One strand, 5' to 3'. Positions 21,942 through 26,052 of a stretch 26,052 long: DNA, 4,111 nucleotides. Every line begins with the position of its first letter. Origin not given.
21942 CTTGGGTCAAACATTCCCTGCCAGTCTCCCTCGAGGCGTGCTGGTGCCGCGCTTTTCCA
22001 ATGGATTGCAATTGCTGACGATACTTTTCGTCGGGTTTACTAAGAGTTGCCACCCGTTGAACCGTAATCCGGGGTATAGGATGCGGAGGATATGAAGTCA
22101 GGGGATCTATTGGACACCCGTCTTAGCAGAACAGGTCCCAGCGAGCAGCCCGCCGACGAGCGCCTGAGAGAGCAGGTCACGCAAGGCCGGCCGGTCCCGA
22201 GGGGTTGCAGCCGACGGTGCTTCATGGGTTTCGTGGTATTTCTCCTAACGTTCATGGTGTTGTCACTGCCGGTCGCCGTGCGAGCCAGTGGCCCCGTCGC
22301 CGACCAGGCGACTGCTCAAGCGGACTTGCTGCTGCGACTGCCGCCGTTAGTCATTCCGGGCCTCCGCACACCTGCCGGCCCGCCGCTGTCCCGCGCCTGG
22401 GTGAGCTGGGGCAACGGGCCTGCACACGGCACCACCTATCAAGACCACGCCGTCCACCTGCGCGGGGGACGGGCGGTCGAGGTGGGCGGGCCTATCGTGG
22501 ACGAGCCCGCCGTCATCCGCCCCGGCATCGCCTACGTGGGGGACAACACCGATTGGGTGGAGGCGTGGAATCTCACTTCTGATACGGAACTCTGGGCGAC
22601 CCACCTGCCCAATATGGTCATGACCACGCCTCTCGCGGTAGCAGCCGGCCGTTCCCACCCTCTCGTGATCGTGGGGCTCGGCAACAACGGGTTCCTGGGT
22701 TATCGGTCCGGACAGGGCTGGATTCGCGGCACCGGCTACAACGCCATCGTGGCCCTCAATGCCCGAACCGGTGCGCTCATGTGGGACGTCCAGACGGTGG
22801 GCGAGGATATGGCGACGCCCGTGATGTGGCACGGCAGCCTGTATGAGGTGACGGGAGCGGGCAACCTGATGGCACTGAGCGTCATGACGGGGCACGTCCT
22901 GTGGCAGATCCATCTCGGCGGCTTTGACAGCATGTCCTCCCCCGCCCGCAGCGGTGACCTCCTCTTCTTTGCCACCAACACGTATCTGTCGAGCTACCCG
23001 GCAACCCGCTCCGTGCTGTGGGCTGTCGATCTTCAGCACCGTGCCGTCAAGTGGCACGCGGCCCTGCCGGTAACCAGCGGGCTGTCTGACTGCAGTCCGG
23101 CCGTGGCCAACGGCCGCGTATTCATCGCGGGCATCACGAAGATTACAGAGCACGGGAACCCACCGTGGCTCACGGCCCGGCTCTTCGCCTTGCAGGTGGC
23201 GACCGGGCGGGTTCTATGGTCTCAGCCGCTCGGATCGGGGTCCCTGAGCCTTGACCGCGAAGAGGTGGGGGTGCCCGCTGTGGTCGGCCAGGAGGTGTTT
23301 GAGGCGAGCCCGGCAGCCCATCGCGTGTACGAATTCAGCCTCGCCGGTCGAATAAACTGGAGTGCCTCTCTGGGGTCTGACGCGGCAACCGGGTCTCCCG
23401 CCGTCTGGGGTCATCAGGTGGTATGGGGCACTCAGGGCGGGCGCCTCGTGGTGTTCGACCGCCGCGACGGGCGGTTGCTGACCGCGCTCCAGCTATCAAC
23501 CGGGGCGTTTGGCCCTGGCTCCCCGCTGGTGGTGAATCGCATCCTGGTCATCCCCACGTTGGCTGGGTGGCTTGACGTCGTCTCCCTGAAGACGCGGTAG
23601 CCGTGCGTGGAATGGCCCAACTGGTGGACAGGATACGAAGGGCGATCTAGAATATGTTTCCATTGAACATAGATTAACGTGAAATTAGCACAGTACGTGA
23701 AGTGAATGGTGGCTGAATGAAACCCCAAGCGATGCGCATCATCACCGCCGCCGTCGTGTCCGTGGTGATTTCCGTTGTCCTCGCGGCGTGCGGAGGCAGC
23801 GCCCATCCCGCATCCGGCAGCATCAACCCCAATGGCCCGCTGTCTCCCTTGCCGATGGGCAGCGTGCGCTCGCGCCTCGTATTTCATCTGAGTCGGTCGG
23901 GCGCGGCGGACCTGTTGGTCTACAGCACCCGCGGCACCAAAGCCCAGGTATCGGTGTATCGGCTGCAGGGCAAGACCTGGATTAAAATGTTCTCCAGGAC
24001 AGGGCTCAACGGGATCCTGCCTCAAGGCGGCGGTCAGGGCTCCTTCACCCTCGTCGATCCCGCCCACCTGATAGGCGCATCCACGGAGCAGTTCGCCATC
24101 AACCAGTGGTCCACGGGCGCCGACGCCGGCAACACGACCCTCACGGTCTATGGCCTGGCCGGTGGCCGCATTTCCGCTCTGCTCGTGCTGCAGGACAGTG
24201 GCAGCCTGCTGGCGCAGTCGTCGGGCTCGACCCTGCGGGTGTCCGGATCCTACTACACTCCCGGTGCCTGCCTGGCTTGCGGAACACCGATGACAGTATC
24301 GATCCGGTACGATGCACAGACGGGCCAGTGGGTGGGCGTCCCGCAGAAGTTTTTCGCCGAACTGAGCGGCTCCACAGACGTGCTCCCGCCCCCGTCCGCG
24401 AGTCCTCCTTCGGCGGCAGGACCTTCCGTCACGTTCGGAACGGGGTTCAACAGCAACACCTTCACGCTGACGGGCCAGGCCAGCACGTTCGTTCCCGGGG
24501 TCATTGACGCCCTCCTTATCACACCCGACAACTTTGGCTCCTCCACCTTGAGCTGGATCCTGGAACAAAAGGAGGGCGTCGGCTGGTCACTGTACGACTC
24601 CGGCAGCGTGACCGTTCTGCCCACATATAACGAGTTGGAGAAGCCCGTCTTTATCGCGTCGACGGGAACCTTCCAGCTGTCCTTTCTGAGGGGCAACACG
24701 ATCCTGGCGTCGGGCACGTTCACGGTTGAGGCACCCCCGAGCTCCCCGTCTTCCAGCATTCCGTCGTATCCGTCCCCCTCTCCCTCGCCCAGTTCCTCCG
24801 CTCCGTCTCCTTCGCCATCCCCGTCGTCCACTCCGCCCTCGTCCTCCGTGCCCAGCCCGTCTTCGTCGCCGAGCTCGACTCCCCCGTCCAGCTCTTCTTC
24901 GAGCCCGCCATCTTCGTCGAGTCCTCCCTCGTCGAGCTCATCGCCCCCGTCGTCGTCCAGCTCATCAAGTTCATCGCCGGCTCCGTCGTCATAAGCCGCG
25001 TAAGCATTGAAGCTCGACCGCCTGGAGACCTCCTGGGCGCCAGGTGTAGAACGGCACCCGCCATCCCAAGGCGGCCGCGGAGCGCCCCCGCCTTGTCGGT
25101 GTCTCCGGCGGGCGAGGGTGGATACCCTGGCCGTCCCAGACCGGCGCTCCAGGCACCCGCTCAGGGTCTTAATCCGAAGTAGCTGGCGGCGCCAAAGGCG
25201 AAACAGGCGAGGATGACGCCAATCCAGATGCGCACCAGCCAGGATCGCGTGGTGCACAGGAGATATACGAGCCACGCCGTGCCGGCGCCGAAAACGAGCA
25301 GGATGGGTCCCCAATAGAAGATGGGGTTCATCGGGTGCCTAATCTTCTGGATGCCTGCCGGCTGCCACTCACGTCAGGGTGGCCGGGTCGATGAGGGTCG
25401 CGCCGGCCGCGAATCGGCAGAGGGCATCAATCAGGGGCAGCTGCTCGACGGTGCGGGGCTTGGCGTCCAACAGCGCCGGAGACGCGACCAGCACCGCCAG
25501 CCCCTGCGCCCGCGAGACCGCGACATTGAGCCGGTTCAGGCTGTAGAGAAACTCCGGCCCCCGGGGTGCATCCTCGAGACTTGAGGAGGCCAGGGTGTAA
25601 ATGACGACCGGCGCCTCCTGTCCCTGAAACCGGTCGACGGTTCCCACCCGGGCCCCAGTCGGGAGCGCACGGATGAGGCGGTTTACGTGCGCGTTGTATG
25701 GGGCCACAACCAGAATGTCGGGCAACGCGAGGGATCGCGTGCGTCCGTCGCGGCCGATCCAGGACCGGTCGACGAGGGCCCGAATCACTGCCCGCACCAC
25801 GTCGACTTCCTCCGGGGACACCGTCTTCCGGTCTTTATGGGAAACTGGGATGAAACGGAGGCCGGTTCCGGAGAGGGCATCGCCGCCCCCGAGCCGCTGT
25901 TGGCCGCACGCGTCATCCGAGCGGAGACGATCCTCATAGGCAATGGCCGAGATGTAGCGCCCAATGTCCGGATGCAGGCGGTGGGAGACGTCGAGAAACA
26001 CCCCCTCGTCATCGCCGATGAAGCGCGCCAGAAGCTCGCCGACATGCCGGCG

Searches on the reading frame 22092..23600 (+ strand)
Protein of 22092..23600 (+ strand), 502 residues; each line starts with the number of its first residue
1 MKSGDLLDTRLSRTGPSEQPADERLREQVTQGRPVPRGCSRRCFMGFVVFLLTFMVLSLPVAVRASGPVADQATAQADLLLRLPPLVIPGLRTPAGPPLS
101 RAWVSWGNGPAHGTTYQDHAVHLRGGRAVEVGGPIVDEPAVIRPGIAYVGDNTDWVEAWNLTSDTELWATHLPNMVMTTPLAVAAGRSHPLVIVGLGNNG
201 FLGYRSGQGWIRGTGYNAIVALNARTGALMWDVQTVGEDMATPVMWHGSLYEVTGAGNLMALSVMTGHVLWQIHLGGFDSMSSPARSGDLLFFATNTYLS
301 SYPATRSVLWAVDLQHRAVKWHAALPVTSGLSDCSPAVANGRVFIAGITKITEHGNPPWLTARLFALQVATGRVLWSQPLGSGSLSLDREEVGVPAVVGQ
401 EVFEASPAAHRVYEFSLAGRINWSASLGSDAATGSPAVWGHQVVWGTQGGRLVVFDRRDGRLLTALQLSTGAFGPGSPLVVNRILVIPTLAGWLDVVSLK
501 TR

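Call 7: search_protein_families(library=pfam, proteins=[window:22092-23600:+], max_evalue=0.01)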
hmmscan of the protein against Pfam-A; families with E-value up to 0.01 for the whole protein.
window:22092-23600:+ (502 aa): 4 families
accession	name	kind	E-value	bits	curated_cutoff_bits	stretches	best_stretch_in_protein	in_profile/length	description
PF13360.13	PQQ_2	-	2.4e-23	83.5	27.6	2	304-470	11-148/233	Outer membrane protein assembly factor BamB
PF13570.13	Beta-prop_ACSF4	-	4.8e-14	52.9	133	2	213-315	67-174/329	Beta-alanine-activating enzyme, beta-propeller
PF01011.28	PQQ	-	4.4e-12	45.9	26.7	0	217-240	268-291/595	Glucose/ethanol/alcohol dehydrogenase, beta-propeller domain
PF25293.1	Beta-prop_EMC1_N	-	0.0009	19.4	34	0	214-349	38-172/219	EMC1 N-terminal beta-propeller domain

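Call 91: search_protein_families(library=padloc, proteins=[window:22092-23600:+], max_evalue=0.001)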
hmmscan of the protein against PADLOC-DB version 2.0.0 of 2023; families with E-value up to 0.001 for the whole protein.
window:22092-23600:+ (502 aa): 0 families

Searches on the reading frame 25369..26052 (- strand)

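Call 7: search_protein_families(library=pfam, proteins=[window:25369-26052:-], max_evalue=0.01)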
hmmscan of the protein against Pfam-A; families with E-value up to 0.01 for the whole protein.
window:25369-26052:- (227 aa): 2 families
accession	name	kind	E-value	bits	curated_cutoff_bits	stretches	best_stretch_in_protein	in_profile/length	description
PF13087.12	AAA_12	-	3e-20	73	27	1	16-191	16-193/195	AAA domain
PF13538.12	UvrD_C_2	-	2.1e-05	24.7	27.4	1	134-189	2-52/52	UvrD-like helicase C-terminal domain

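Call 91: search_protein_families(library=padloc, proteins=[window:25369-26052:-], max_evalue=0.001)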
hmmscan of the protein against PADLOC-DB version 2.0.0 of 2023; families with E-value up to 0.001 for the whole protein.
window:25369-26052:- (227 aa): 4 families
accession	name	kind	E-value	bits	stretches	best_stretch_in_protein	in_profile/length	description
PDLC03920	MkoA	-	2.7e-23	80.3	1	20-204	890-1089/1112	-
PDLC03921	MkoA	-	2.6e-14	49.9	1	13-195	1370-1570/1607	-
PDLC03924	MkoC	-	3.1e-11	40.1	1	16-202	769-954/1136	-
PDLC02895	DpdJ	-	7.8e-10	34.2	1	116-213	374-475/2112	DpdJ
